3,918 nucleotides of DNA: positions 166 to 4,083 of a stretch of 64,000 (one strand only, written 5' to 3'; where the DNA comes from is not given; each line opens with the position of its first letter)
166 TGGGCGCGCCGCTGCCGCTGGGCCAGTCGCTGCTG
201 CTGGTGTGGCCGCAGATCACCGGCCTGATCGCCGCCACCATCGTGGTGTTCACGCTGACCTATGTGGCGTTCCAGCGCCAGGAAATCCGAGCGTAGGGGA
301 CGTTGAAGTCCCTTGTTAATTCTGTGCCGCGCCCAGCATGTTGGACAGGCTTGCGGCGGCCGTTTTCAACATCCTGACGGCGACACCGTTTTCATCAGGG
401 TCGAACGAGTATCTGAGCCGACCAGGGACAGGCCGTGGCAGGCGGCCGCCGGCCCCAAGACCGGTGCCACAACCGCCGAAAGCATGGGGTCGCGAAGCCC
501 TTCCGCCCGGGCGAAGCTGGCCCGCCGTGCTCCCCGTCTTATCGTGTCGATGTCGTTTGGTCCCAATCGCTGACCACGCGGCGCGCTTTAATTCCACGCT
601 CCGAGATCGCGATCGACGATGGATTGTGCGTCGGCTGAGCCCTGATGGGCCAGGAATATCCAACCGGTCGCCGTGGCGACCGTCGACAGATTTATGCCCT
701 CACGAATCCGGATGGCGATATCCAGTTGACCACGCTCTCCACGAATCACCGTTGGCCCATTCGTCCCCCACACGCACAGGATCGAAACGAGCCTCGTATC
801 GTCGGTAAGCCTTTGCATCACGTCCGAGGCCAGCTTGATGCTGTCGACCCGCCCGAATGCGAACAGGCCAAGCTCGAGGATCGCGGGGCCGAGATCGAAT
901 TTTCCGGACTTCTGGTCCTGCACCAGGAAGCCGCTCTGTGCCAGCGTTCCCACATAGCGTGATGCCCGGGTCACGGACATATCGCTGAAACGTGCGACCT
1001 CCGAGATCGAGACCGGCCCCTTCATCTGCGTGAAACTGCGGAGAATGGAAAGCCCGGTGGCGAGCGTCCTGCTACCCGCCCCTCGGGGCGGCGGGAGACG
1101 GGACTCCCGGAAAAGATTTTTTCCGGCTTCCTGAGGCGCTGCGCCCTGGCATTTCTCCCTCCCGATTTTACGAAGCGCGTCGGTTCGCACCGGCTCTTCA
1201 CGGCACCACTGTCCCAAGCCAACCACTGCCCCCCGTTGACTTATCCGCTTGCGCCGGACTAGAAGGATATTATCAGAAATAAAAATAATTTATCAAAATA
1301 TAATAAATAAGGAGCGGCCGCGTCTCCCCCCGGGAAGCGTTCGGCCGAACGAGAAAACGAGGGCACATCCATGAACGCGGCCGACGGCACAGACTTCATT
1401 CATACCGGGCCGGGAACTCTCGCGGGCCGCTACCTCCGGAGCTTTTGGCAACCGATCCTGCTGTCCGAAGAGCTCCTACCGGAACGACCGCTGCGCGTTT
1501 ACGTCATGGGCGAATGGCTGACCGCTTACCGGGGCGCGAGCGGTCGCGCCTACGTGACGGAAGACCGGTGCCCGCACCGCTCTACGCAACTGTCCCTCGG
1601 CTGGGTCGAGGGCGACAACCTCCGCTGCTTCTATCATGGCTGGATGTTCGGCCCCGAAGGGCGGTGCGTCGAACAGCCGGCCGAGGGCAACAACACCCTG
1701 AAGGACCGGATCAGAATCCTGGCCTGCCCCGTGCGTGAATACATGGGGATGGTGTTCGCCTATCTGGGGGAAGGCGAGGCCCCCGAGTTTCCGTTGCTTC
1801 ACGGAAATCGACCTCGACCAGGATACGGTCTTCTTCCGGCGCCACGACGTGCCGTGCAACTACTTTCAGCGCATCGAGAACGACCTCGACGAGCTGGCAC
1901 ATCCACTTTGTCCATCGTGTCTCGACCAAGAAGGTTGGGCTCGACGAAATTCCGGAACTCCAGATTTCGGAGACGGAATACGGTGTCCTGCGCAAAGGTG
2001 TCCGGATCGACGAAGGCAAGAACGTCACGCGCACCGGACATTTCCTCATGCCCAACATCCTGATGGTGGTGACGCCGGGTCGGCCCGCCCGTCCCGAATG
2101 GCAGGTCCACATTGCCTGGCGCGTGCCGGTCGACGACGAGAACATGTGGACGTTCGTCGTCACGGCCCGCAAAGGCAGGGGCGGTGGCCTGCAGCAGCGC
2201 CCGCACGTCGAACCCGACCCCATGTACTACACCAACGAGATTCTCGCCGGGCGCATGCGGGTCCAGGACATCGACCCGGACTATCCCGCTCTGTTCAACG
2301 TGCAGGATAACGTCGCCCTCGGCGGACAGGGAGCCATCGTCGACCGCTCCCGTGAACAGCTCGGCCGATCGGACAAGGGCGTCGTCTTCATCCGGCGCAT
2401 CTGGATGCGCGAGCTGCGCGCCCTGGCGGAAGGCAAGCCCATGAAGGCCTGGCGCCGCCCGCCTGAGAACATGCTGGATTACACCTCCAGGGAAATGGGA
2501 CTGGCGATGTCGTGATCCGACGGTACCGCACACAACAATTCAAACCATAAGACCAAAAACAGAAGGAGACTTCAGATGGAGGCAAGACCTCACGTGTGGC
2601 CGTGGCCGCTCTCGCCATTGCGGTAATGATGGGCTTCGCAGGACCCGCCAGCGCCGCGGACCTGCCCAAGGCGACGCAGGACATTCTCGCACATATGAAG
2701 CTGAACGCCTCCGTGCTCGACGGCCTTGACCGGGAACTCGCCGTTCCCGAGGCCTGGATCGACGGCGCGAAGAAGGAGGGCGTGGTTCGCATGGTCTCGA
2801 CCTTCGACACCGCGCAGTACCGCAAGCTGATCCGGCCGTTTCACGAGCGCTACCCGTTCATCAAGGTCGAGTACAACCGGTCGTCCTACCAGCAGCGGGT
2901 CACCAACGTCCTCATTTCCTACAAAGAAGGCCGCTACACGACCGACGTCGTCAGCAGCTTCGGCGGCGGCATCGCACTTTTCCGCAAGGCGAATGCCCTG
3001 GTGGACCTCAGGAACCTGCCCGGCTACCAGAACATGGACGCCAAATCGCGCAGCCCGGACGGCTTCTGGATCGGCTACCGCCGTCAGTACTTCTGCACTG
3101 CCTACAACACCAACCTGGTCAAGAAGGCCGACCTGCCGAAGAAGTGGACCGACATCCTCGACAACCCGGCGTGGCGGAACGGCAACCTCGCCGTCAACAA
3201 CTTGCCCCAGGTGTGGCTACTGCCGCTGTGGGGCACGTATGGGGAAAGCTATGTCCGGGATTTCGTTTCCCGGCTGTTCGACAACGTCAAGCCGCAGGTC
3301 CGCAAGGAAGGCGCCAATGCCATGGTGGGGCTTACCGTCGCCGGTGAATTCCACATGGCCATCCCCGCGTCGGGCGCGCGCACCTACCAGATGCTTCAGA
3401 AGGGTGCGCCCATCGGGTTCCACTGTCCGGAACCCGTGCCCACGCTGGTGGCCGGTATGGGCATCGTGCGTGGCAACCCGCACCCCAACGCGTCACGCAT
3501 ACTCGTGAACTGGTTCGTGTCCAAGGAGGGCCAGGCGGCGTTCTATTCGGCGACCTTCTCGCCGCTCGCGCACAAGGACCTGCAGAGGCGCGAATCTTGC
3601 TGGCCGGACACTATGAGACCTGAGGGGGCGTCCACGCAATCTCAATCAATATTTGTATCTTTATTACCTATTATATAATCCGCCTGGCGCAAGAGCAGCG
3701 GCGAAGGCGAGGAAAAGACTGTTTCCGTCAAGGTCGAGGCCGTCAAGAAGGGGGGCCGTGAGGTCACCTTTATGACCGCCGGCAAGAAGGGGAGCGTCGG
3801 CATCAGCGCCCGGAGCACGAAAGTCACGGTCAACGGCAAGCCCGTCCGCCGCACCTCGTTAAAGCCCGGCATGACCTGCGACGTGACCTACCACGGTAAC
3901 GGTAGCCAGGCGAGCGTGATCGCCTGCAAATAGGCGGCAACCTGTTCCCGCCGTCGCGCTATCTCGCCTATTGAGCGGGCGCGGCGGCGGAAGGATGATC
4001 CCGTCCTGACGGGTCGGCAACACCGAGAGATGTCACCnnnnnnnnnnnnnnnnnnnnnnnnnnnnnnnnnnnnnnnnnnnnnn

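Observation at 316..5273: Aromatic-oxygenase island: tandem VanA-like Rieske oxygenase paralogs (one decayed) with an IclR regulator, an SBP and anomalous AT-rich junctions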

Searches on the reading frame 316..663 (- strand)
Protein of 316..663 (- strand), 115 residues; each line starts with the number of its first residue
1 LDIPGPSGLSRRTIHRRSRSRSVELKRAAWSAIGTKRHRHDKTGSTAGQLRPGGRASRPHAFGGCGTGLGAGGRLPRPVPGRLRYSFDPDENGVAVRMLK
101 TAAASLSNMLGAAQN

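Call 4: search_protein_families(library=pfam, proteins=[window:316-663:-], max_evalue=0.01)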
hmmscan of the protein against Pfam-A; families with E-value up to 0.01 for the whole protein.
window:316-663:- (115 aa): 0 families

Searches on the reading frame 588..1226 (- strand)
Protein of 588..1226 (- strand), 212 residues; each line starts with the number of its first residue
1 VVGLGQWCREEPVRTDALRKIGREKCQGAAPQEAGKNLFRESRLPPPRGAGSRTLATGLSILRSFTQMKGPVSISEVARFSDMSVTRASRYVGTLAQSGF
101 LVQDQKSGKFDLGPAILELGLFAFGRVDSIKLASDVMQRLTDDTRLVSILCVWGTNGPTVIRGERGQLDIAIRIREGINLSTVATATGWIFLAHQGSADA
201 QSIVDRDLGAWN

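Call 4: search_protein_families(library=pfam, proteins=[window:588-1226:-], max_evalue=0.01)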
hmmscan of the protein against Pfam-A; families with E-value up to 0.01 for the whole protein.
window:588-1226:- (212 aa): 2 families
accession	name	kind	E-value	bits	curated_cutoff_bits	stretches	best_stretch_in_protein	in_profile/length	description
PF09339.16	HTH_IclR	-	9.5e-10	38.5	22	1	56-104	3-51/52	IclR helix-turn-helix domain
PF13412.12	HTH_24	-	0.0048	16.9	21.9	0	59-101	6-47/48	Winged helix-turn-helix DNA-binding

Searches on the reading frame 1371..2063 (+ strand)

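Call 4: search_protein_families(library=pfam, proteins=[window:1371-2063:+], max_evalue=0.01)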
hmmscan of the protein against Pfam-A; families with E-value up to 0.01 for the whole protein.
window:1371-2063:+ (230 aa): 1 family
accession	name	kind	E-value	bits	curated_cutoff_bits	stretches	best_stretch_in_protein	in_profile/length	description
PF00355.32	Rieske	-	7.7e-20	71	20.3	1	26-107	2-83/88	Rieske [2Fe-2S] domain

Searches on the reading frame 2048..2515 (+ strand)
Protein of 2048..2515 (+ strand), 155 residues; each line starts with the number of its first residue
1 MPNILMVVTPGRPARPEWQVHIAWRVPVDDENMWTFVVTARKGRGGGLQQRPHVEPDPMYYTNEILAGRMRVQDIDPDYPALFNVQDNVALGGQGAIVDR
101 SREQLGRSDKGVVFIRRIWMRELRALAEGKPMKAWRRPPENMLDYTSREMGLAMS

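Call 4: search_protein_families(library=pfam, proteins=[window:2048-2515:+], max_evalue=0.01)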
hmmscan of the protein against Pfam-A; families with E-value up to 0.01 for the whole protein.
window:2048-2515:+ (155 aa): 1 family
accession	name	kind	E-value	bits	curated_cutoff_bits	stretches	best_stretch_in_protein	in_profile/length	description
PF19301.5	LigXa_C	-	0.00033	20.3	27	1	85-132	208-255/304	LigXa C-terminal domain like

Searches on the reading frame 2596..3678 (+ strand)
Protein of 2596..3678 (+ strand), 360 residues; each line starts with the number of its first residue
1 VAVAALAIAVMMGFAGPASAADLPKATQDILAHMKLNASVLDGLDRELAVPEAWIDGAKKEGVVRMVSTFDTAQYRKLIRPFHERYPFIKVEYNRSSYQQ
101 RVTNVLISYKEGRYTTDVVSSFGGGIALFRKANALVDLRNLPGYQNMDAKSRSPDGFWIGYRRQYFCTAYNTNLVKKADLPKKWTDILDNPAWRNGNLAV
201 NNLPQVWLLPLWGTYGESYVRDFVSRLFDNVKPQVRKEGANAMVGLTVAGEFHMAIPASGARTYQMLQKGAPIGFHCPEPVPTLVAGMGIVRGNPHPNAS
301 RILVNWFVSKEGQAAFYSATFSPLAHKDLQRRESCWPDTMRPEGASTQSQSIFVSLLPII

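Call 4: search_protein_families(library=pfam, proteins=[window:2596-3678:+], max_evalue=0.01)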
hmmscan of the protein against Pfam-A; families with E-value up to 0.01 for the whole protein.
window:2596-3678:+ (360 aa): 3 families
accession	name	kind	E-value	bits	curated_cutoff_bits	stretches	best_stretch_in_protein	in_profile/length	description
PF13343.11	SBP_bac_6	-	4.5e-16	59.5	24.6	1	138-332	35-227/245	Bacterial extracellular solute-binding protein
PF13416.11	SBP_bac_8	-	1.4e-13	51.7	27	1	77-321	1-257/279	Bacterial extracellular solute-binding protein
PF01547.30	SBP_bac_1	-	7.7e-13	49.5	26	1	74-314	9-307/307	Bacterial extracellular solute-binding protein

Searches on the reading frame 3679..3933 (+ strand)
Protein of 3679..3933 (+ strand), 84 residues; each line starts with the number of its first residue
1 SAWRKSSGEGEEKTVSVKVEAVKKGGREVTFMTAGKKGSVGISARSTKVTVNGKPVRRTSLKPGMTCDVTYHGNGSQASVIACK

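Call 4: search_protein_families(library=pfam, proteins=[window:3679-3933:+], max_evalue=0.01)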
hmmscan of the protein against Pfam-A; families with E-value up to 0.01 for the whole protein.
window:3679-3933:+ (84 aa): 0 families

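Call 40: find_homologous_proteins(query=window:3679-3930:+, max_evalue=0.001)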
Query window:3679-3930:+ (84 aa): 1 proteins with E <= 0.001 among 6 candidates.
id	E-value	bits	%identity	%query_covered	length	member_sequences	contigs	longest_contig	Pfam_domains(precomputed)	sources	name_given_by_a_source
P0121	9.9e-26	107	100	63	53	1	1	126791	-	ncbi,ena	-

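Call 41: find_encoding_contigs(protein=P0121, flank=6000, max_places=5)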
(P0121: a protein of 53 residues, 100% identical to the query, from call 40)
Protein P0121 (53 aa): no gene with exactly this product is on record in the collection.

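Call 42: list_cluster_members(proteins=[P0121, P0001])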
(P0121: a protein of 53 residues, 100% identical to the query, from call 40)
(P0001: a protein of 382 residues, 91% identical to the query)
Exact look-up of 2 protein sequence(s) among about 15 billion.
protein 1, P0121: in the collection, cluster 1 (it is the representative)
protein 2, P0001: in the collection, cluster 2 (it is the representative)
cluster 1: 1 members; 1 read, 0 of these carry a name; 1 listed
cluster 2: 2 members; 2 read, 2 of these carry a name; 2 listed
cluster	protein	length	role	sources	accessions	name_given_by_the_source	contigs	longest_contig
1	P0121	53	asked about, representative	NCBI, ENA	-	-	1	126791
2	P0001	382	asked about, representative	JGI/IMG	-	5,5'-dehydrodivanillate O-demethylase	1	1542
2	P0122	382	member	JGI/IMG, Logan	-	5,5'-dehydrodivanillate O-demethylase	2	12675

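Call 43: find_encoding_contigs(protein=P0122, flank=10000, max_places=5)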
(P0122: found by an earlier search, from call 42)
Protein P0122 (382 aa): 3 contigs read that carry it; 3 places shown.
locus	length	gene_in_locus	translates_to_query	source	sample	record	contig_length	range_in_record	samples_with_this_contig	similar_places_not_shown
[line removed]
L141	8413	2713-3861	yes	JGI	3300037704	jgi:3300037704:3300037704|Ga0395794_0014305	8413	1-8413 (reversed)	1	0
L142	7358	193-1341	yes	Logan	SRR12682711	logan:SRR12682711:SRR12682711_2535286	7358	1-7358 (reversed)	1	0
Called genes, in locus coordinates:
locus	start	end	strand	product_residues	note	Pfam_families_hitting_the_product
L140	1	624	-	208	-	?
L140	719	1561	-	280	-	PF09339:HTH_IclR, PF01614:IclR_C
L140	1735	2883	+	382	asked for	PF00355:Rieske, PF19301:LigXa_C (faint)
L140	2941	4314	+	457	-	PF01547:SBP_bac_1, PF13416:SBP_bac_8, PF13343:SBP_bac_6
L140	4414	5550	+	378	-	PF00355:Rieske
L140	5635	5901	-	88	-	-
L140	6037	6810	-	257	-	PF01594:AI-2E_transport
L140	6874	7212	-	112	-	PF01594:AI-2E_transport (weak)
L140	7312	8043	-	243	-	PF00413:Peptidase_M10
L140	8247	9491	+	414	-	PF07995:GSDH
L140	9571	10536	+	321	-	PF07992:Pyr_redox_2 (weak), PF01262:AlaDh_PNT_C (weak), PF13450:NAD_binding_8 (faint), PF00107:ADH_zinc_N (weak)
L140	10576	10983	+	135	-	PF01242:PTPS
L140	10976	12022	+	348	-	PF13439:Glyco_transf_4 (weak), PF20706:GT4-conflict, PF00534:Glycos_transf_1, PF13692:Glyco_trans_1_4, PF13524:Glyco_trans_1_2 (weak)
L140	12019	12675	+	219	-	?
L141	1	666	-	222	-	?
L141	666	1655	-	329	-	-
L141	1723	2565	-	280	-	PF09339:HTH_IclR, PF01614:IclR_C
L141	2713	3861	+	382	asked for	PF00355:Rieske, PF19301:LigXa_C (faint)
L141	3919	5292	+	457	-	PF01547:SBP_bac_1, PF13416:SBP_bac_8, PF13343:SBP_bac_6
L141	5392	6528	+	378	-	PF00355:Rieske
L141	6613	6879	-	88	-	-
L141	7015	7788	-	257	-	PF01594:AI-2E_transport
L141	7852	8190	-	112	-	PF01594:AI-2E_transport (weak)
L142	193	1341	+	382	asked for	PF00355:Rieske, PF19301:LigXa_C (faint)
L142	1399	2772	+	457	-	PF01547:SBP_bac_1, PF13416:SBP_bac_8, PF13343:SBP_bac_6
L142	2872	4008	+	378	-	PF00355:Rieske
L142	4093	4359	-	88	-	-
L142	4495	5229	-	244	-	PF01594:AI-2E_transport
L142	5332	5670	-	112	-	PF01594:AI-2E_transport (weak)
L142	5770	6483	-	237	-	PF00413:Peptidase_M10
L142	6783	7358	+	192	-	?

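Call 62: search_protein_representatives(protein=window:3679-3930:+)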
Query: 84 residues. Proteins with E-value up to 0.001 (for the whole library): 187; up to 1e-10: 10; up to 1e-30: 0. The best 150 are listed.
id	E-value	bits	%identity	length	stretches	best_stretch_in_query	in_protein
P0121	3.1e-26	107.0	100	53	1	32-84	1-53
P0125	4.9e-20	87.3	31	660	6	15-83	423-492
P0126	5.3e-17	77.7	38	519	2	9-84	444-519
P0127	9.5e-17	76.9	48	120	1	3-84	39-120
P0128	4.9e-14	68.3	50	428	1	14-83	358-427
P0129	1.9e-13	66.4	31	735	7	17-70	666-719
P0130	7.7e-13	64.5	51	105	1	12-83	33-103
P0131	1.6e-12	63.5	47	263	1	14-83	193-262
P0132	6.5e-12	61.6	36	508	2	16-77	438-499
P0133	6.2e-11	58.4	43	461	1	8-83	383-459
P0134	2.1e-10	56.7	49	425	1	13-84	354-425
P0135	3.8e-10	55.9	53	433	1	13-84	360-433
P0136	5.3e-10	55.5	44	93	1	13-84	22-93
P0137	5.5e-10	55.4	43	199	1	15-84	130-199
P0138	7.0e-10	55.1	45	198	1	12-84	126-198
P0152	6.9e-09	51.9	39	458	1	3-84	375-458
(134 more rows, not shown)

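Call 65: search_protein_families(library=pfam, proteins=[P0125, P0126, P0128, P0129, P0132, P0133, P0134, P0152, P0131, P0127], max_evalue=0.001)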
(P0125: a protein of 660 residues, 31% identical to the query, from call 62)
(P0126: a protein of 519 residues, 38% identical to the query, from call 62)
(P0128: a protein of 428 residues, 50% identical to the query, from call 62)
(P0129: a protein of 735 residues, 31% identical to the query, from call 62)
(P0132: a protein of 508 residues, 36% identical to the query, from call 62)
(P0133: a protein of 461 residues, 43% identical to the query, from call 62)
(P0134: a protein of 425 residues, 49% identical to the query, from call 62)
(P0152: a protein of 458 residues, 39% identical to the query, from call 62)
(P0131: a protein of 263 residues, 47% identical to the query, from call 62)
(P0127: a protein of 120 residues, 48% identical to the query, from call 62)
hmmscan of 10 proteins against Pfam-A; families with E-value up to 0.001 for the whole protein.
P0125 (660 aa): 5 families
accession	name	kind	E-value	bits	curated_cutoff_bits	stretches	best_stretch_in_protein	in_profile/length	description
PF18914.6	DUF5666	-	4.6e-13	49.7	27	0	32-97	1-59/60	Domain of unknown function (DUF5666)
PF11604.15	CusF_Ec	-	1.4e-08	34.9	27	0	258-277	2-21/72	Copper binding periplasmic protein CusF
PF20066.5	Glyoxalase_8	-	0.00038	21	23.7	0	545-582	59-94/143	Glyoxalase superfamily protein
PF21062.2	Reovirus_L2_4th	-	0.00039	20.7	27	0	496-550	35-87/110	Reovirus core-spike protein lambda-2 (L2), ferredoxin-like domain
PF17764.6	PriA_3primeBD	-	0.00077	19.7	22.7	0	466-497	19-49/96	3'DNA-binding domain (3'BD)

P0126 (519 aa): 0 families

P0128 (428 aa): 1 family
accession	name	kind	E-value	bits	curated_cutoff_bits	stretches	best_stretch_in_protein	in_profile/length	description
PF03401.19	TctC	-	2.2e-07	31.1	27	1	67-336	15-270/274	Tripartite tricarboxylate transporter family receptor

P0129 (735 aa): 1 family
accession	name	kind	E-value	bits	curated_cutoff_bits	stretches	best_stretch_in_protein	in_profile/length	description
PF11604.15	CusF_Ec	-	3.8e-12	46.3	27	0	30-83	2-53/72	Copper binding periplasmic protein CusF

P0132 (508 aa): 0 families

P0133 (461 aa): 3 families
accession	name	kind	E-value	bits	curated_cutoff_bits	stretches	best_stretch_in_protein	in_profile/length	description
PF01547.30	SBP_bac_1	-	3.8e-15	57.1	26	1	88-324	13-307/307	Bacterial extracellular solute-binding protein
PF13416.11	SBP_bac_8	-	4.3e-14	53.4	27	1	88-339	2-265/279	Bacterial extracellular solute-binding protein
PF13343.11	SBP_bac_6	-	1.5e-07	31.6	24.6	1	147-335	37-219/245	Bacterial extracellular solute-binding protein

P0134 (425 aa): 1 family
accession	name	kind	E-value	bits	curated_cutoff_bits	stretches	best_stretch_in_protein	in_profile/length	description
PF03401.19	TctC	-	1.7e-08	34.8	27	1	66-310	14-246/274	Tripartite tricarboxylate transporter family receptor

P0152 (458 aa): 4 families
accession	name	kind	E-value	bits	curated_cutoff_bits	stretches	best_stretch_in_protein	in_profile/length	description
PF01547.30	SBP_bac_1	-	8.4e-14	52.7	26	1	81-320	10-306/307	Bacterial extracellular solute-binding protein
PF13343.11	SBP_bac_6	-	6e-12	46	24.6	1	135-336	24-224/245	Bacterial extracellular solute-binding protein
PF13416.11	SBP_bac_8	-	1e-10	42.3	27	1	83-338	1-267/279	Bacterial extracellular solute-binding protein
PF13531.11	SBP_bac_11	-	0.00045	20.5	25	1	190-320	95-218/227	Bacterial extracellular solute-binding protein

P0131 (263 aa): 0 families

P0127 (120 aa): 0 families

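Call 68: predict_structure(alignment_id=A1)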
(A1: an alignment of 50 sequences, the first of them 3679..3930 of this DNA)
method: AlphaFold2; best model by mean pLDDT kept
length: 84 residues; sequences in the alignment: 50
mean_pLDDT: 90.8   pTM: 0.75
mean pLDDT of the five models: 90.8, 90.1, 89.1, 87.8, 86.9
residues with pLDDT >= 90: 72; 70-90: 2; 50-70: 10; < 50: 0
segments of 3 or more residues with pLDDT < 50: none
pLDDT, mean of each block of 10 residues (from residue 1): 58 94 96 94 96 96 97 94 97
secondary structure, 60 per line:
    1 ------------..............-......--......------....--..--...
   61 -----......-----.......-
elements in order: E13-23 E28-33 E36-41 E48-51 E66-71 E77-83
